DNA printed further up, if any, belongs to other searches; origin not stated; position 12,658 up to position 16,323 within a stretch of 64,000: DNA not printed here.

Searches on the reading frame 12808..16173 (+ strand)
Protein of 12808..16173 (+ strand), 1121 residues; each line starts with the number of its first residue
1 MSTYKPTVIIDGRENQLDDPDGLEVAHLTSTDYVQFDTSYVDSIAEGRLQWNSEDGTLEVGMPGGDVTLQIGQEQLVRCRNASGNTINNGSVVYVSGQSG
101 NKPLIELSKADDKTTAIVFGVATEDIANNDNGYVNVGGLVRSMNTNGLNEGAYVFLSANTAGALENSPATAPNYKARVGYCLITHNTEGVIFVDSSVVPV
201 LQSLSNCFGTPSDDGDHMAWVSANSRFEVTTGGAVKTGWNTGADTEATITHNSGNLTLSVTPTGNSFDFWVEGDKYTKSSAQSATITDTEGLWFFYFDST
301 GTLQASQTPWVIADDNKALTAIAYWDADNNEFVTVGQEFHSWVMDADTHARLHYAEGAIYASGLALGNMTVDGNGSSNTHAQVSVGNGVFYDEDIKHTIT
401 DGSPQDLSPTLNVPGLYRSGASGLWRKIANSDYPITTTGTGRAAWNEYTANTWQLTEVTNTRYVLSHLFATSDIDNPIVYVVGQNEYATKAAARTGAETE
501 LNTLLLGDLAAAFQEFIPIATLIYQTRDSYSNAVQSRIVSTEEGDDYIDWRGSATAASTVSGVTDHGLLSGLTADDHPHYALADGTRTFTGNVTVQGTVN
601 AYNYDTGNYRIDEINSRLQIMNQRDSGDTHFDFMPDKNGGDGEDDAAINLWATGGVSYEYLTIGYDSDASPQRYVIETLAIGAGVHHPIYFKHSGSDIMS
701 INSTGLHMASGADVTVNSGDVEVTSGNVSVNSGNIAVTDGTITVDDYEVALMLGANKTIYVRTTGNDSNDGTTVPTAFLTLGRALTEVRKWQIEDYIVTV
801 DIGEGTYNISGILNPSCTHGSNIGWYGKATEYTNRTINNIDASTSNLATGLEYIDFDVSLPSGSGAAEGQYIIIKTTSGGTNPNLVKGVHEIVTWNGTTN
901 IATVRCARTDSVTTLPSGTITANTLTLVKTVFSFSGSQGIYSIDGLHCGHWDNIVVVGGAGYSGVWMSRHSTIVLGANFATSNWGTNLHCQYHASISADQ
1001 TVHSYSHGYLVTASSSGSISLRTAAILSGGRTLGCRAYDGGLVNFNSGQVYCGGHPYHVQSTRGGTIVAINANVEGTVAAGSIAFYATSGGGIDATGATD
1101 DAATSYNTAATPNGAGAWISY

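Call 11: search_protein_families(library=phrogs, proteins=[window:12808-16173:+], max_evalue=0.001)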
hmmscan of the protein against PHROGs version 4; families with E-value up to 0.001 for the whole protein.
window:12808-16173:+ (1121 aa): 0 families

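Call 24: search_protein_families(library=pfam, proteins=[window:12808-16173:+], max_evalue=0.01)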
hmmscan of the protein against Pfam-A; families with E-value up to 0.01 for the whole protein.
window:12808-16173:+ (1121 aa): 1 family
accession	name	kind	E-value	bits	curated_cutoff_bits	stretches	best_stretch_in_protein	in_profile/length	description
PF09956.15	Phage_cement_2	-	0.00019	22.2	24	1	76-184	6-91/103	Phage cement protein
